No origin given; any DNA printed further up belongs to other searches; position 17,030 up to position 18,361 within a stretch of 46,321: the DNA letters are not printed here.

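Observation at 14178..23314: TRAP-linked CoA-transferase / crotonase / shikimate-dehydrogenase-family cluster with a divergent LacI, MaoC dehydratase and aminotransferase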

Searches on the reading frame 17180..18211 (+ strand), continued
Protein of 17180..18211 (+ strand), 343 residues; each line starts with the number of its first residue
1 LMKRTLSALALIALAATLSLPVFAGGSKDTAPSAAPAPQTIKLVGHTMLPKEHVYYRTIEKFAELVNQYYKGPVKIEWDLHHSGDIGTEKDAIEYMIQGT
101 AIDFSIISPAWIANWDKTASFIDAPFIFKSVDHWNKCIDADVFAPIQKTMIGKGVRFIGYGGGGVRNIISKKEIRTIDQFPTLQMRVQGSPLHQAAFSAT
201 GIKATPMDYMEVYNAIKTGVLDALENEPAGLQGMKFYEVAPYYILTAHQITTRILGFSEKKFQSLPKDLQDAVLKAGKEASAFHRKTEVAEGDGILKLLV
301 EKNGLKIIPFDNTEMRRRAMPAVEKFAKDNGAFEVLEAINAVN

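Call 79: find_encoding_contigs(protein=P0193, flank=10000, max_places=2)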
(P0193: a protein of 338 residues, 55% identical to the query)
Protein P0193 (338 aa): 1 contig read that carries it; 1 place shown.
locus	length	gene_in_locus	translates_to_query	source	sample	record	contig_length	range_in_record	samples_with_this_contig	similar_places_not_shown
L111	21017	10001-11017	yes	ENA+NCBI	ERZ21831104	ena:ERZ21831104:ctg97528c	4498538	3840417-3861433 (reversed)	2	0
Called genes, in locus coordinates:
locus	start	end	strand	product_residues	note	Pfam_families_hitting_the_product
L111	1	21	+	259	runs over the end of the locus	PF01987:AIM24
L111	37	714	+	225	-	PF12158:DUF3592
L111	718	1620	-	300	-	PF00701:DHDPS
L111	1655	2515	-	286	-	PF00392:GntR, PF07702:UTRA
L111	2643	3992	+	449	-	PF00923:TAL_FSA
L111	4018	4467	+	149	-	PF02502:LacAB_rpiB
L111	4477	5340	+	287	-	PF13292:DXP_synthase_N (weak), PF00456:Transketolase_N, PF00676:E1_dh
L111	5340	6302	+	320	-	PF02779:Transket_pyr, PF02780:Transketolase_C, PF17147:PFOR_II (weak)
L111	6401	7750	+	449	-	PF00370:FGGY_N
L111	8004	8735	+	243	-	PF00106:adh_short, PF08659:KR, PF23441:SDR, PF13561:adh_short_C2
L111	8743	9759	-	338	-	PF00356:LacI, PF00532:Peripla_BP_1, PF13407:Peripla_BP_4, PF13377:Peripla_BP_3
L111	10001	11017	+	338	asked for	PF03480:DctP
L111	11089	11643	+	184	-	PF04290:DctQ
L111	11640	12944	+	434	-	PF06808:DctM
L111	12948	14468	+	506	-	PF01144:CoA_trans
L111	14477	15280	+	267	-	PF00378:ECH_1, PF16113:ECH_2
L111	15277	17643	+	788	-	PF02901:PFL-like, PF01228:Gly_radical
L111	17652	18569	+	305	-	PF13353:Fer4_12, PF04055:Radical_SAM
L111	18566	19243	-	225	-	PF00392:GntR, PF07729:FCD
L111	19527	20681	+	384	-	PF03480:DctP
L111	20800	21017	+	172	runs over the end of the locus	PF04290:DctQ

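Call 84: search_protein_families(library=ncbifam, proteins=[L109:12929-13813:+, L109:5595-6425:+, L109:4565-5575:+, L109:14008-14784:+, L111:8004-8735:+, L111:15277-17643:+, L111:2643-3992:+, L111:6401-7750:+], max_evalue=1e-10)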
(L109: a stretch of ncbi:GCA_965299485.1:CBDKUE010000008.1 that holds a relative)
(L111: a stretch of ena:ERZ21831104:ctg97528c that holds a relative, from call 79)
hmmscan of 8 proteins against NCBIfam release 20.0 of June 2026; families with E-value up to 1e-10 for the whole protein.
L109:12929-13813:+ (294 aa): 17 families
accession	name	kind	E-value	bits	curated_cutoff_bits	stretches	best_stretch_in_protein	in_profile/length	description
NF001319.0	PRK00258.3-3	equivalog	1.1e-63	214.9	252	1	7-291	3-274/279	shikimate dehydrogenase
NF009200.0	PRK12548.1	subfamily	1.7e-58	198.3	432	1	7-285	6-285/289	shikimate dehydrogenase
NF001315.0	PRK00258.2-4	equivalog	7e-56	189.5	413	1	7-285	4-277/284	shikimate dehydrogenase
TIGR00507.1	aroE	equivalog_domain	2.6e-55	187.5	200.2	1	12-288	2-266/270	shikimate dehydrogenase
NF001314.0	PRK00258.2-2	equivalog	4.5e-52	176.9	248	1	6-291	3-288/290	shikimate dehydrogenase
NF001313.0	PRK00258.2-1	equivalog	5.3e-52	177.1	431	1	9-285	8-284/290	shikimate dehydrogenase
NF001322.0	PRK00258.3-6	equivalog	9.6e-50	169.4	285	1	10-289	5-265/272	shikimate dehydrogenase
NF001312.0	PRK00258.1-4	equivalog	3.3e-47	161.1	295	1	12-277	11-267/285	shikimate dehydrogenase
NF001311.0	PRK00258.1-3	equivalog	4.1e-45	154.1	235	1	13-289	8-271/279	shikimate dehydrogenase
NF009201.0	PRK12549.1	subfamily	2.8e-43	148.1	235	1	13-287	10-280/286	shikimate dehydrogenase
NF009390.0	PRK12749.1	equivalog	4.5e-40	137.8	349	1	13-285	10-282/288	quinate/shikimate dehydrogenase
NF001316.0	PRK00258.2-5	equivalog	1.4e-37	129.4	247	1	12-284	3-254/263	shikimate dehydrogenase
NF001310.0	PRK00258.1-2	equivalog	2.9e-37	128.3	221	1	11-282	3-267/279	shikimate dehydrogenase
TIGR01809.1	Shik-DH-AROM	equivalog_domain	8.3e-32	110.4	196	1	13-283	8-278/282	shikimate dehydrogenase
NF009202.0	PRK12550.1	equivalog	4.9e-30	104.7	306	1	30-285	28-265/272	shikimate 5-dehydrogenase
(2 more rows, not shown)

L109:5595-6425:+ (276 aa): 5 families
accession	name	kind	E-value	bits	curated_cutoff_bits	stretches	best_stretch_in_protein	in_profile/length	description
NF041099.2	keto_glucon_epim_IolO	equivalog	1.8e-65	220.9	300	1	2-271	1-266/269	5-keto-L-gluconate epimerase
NF051856.1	PsicseEpim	equivalog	1.8e-22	80.5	300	1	28-248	20-241/287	D-psicose 3-epimerase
NF043033.1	OxoTetrIsom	equivalog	2.8e-16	60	325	1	29-258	20-243/251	2-oxo-tetronate isomerase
TIGR03234.1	OH-pyruv-isom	equivalog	1.5e-15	57.2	353.45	1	26-261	16-249/254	hydroxypyruvate isomerase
NF009688.0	PRK13209.1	subfamily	3.1e-11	42.8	317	0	75-250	78-253/286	L-ribulose-5-phosphate 3-epimerase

L109:4565-5575:+ (336 aa): 19 families
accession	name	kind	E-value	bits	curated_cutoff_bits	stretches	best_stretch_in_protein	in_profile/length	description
NF007489.0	PRK10083.1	equivalog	3.3e-88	295.9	376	1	1-335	1-337/339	Zn-dependent oxidoreductase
NF041097.1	keto_inos_dh_IolM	equivalog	2.4e-66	224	450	1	10-328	38-384/389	scyllo-inosose 3-dehydrogenase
NF003808.0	PRK05396.1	equivalog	3.7e-55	187.2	380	1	9-334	10-339/341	L-threonine 3-dehydrogenase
TIGR00692.1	tdh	equivalog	3.9e-54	184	458.35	1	12-334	11-339/340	L-threonine 3-dehydrogenase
NF007375.0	PRK09880.1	equivalog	2.7e-50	171.1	469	1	5-334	9-342/344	L-idonate 5-dehydrogenase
NF007642.0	PRK10309.1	equivalog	8e-46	156.8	550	1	1-334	1-345/347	galactitol-1-phosphate 5-dehydrogenase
TIGR03989.1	Rxyl_3153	subfamily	9.7e-43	146.8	440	2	2-104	3-107/370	NDMA-dependent alcohol dehydrogenase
NF010344.0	PRK13771.1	subfamily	1.9e-38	132.3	349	1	1-335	1-333/334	putative alcohol dehydrogenase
TIGR03451.1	mycoS_dep_FDH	equivalog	3.5e-34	118.2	512.9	1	12-322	14-347/358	S-(hydroxymethyl)mycothiol dehydrogenase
NF041172.1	AcrlCoa_red_Thmprot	equivalog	2e-33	115.8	500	1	1-334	1-333/334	acryloyl-CoA reductase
TIGR03201.1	dearomat_had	equivalog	2.4e-33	115.7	338.65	1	12-325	11-340/349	6-hydroxycyclohex-1-ene-1-carbonyl-CoA dehydrogenase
NF006940.0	PRK09422.1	equivalog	3.9e-33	114.8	344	1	1-333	1-333/338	alcohol dehydrogenase AdhP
NF047908.1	AldhRedAhr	equivalog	1.3e-31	109.7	470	1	11-323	15-324/335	NADPH-dependent aldehyde reductase Ahr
TIGR03366.1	HpnZ_proposed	hypoth_equivalog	2.6e-29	102.5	328.1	1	19-279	2-277/315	putative phosphonate catabolism associated alcohol dehydrogenase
TIGR02824.1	quinone_pig3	subfamily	1.3e-26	93.4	296.8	1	8-334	11-324/325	putative NAD(P)H quinone oxidoreductase, PIG3 family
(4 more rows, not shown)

L109:14008-14784:+ (258 aa): 198 families (the best 25 are shown)
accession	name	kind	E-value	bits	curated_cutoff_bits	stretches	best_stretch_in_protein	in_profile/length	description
NF009386.0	PRK12745.1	equivalog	8.7e-91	303.6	250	1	1-258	4-259/259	3-ketoacyl-ACP reductase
NF005559.1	PRK07231.1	subfamily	8.7e-51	172.8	215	1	2-253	4-247/249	glucose 1-dehydrogenase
TIGR01830.1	3oxo_ACP_reduc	equivalog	2.2e-49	168.3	297.75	1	5-253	1-238/239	3-oxoacyl-[acyl-carrier-protein] reductase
NF004198.0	PRK05653.1-3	equivalog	7.8e-49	166.3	296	1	2-255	7-248/248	3-oxoacyl-ACP reductase FabG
NF005446.0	PRK07035.1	equivalog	7.7e-47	159.7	373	1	2-254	11-254/255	SDR family oxidoreductase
NF009466.0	PRK12826.1-2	subfamily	2.2e-43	148.5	222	1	1-253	2-244/248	3-oxoacyl-ACP reductase FabG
NF009464.0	PRK12824.1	subfamily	4.7e-43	147.6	269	1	1-255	1-244/245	3-oxoacyl-ACP reductase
TIGR01832.1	kduD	equivalog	2.3e-42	145.2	338.85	1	3-253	6-245/248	2-dehydro-3-deoxy-D-gluconate 5-dehydrogenase KduD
NF004197.0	PRK05653.1-1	equivalog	3.6e-42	144.7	332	1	2-254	7-247/249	3-oxoacyl-ACP reductase FabG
NF005402.0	PRK06949.1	equivalog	3.6e-41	141.1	358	1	3-254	10-259/260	SDR family oxidoreductase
NF005067.0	PRK06484.1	equivalog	4.4e-41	141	713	1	2-254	9-252/524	short chain dehydrogenase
NF004778.0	PRK06124.1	equivalog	4e-40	137.8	303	1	2-255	11-254/256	SDR family oxidoreductase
NF009384.0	PRK12743.1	equivalog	4.2e-40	137.6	264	1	1-254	5-248/258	SDR family oxidoreductase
NF005390.0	PRK06935.1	equivalog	5.3e-40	137.4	369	1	2-255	15-257/258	2-dehydro-3-deoxy-D-gluconate 5-dehydrogenase KduD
NF049979.1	AlphHSDSHdhA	equivalog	7.8e-40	137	350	1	2-255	3-248/258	7alpha-hydroxysteroid dehydrogenase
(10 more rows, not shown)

L111:8004-8735:+ (243 aa): 204 families (the best 25 are shown)
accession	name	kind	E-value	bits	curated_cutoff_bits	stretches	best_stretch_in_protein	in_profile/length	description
NF005559.1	PRK07231.1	subfamily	4.9e-55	186.7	215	1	2-241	4-248/249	glucose 1-dehydrogenase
NF009466.0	PRK12826.1-2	subfamily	2.8e-48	164.6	222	1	3-242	4-246/248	3-oxoacyl-ACP reductase FabG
NF005873.0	PRK07814.1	equivalog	8.4e-46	156.5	346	1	2-241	10-252/263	SDR family oxidoreductase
NF004777.0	PRK06123.1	equivalog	1.1e-45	156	383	1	3-239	4-248/249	SDR family oxidoreductase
NF047420.2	EF_P_mod_YmfI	equivalog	1.6e-45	155.7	238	1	5-240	2-235/236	elongation factor P 5-aminopentanone reductase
NF006598.0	PRK09135.1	equivalog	5.2e-45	154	288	1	3-239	7-244/249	pteridine reductase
NF005214.0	PRK06701.1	subfamily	4e-44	151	413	1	2-241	48-290/293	SDR family oxidoreductase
NF004791.0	PRK06138.1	equivalog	3.6e-43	147.7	312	1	2-241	5-250/252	SDR family oxidoreductase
TIGR01830.1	3oxo_ACP_reduc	equivalog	1.5e-42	145.9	297.75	1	6-240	2-238/239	3-oxoacyl-[acyl-carrier-protein] reductase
NF052558.1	MBtsdlDhBudC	equivalog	8.9e-42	143.4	270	1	2-240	3-241/250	meso-2,3-butanediol dehydrogenase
NF009384.0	PRK12743.1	equivalog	1.1e-41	142.8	264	1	3-241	7-248/258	SDR family oxidoreductase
NF009464.0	PRK12824.1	subfamily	1.6e-41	142.6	269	1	2-242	2-244/245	3-oxoacyl-ACP reductase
NF004200.0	PRK05653.1-5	equivalog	5.3e-41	140.8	273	1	2-240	2-241/242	3-oxoacyl-ACP reductase FabG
NF005400.0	PRK06947.1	equivalog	3.7e-40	137.7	367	1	2-239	6-251/252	SDR family oxidoreductase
NF006597.0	PRK09134.1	equivalog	1e-39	136.4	281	1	3-240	13-247/261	SDR family oxidoreductase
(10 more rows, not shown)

L111:15277-17643:+ (788 aa): 11 families
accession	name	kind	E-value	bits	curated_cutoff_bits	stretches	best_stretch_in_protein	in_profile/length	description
TIGR01774.1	PFL2-3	subfamily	1.7e-183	612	678.2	1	23-784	17-783/786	formate C-acetyltransferase/glycerol dehydratase family glycyl radical enzyme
NF043068.1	glycl_HYPD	equivalog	3.3e-144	481.8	1100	1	22-785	14-782/784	trans-4-hydroxy-L-proline dehydratase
NF007437.0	PRK09983.1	equivalog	1.6e-142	476.3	1109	1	26-784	19-762/765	formate C-acetyltransferase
NF048009.1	SfplDhtHpfGKleb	equivalog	1.2e-137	460.2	1000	1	8-785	26-822/824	(2S)-3-sulfopropanediol dehydratase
NF048011.1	SfplDhtHpsGDes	equivalog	1.8e-128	430.1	1000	1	22-785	36-819/821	(2S)-3-sulfopropanediol dehydratase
TIGR04394.1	choline_CutC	equivalog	1.3e-127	427.4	1050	1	9-786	4-787/789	choline trimethylamine-lyase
NF033718.1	indole_decarb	equivalog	1.9e-94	317.6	1100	1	104-785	151-866/868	indoleacetate decarboxylase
NF033715.1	glycyl_HPDL_Lrg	equivalog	6.3e-72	242.7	1150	2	198-585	270-678/901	4-hydroxyphenylacetate decarboxylase large subunit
TIGR01255.1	pyr_form_ly_1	equivalog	2.9e-38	131.9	994.2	1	256-783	238-739/744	formate C-acetyltransferase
NF038360.1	rad_fix_GrcA3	exception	3.2e-18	65.6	158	1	717-783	7-73/78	autonomous glycyl radical cofactor GrcA3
NF008341.1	PRK11127.1-1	equivalog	1.1e-12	47.7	145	1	730-783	22-75/80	autonomous glycyl radical cofactor GrcA2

L111:2643-3992:+ (449 aa): 0 families

L111:6401-7750:+ (449 aa): 7 families
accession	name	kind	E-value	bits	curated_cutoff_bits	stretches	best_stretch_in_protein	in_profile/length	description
TIGR01312.1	XylB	equivalog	6.8e-56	189.8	380.25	1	4-441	1-435/481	xylulokinase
NF008187.0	PRK10939.1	equivalog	2e-27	96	528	1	3-317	6-320/521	autoinducer-2 kinase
TIGR01314.1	gntK_FGGY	equivalog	9.7e-27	93.6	648.55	1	3-380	2-382/505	gluconokinase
NF011601.0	PRK15027.1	equivalog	2.2e-26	92.4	912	1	4-381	3-369/484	xylulokinase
TIGR02628.1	fuculo_kin_coli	equivalog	1.1e-21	77.3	470.9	1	53-440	50-437/465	L-fuculokinase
TIGR01311.1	glycerol_kin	equivalog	7.8e-18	64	590.35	1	3-265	3-264/496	glycerol kinase GlpK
NF000756.0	PRK00047.1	subfamily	3.3e-12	45.5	498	1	3-269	7-272/502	glycerol kinase GlpK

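Call 90: predict_structure(alignment_id=A3)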
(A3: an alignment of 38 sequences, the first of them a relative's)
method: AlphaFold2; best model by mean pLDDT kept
length: 342 residues; sequences in the alignment: 38
mean_pLDDT: 92.0   pTM: 0.83
mean pLDDT of the five models: 92.0, 91.8, 90.3, 88.7, 82.2
residues with pLDDT >= 90: 288; 70-90: 30; 50-70: 11; < 50: 13
segments of 3 or more residues with pLDDT < 50: 23-33
pLDDT, mean of each block of 10 residues (from residue 1): 73 69 43 66 95 96 98 96 94 97 94 91 95 97 97 98 96 98 92 96 93 97 94 95 97 98 98 99 95 95 97 97 96 97 91
secondary structure, 60 per line:
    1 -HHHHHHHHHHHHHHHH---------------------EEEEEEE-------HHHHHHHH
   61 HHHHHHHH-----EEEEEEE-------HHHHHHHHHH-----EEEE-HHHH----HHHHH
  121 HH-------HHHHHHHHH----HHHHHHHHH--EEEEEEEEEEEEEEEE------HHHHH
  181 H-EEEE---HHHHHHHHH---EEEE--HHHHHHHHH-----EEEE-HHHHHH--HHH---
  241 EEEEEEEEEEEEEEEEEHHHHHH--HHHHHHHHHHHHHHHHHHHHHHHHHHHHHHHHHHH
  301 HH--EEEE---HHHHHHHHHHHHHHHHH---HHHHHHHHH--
elements in order: H2-17 E39-45 H53-68 E74-80 H88-97 E103-106 H108-111 H116-122 H130-138 H143-151 E154-169 H176-181 E183-186 H190-198 E202-205 H208-216 E222-225 H227-232 E241-257 H258-263 H266-302 E305-308 H312-328 H332-340
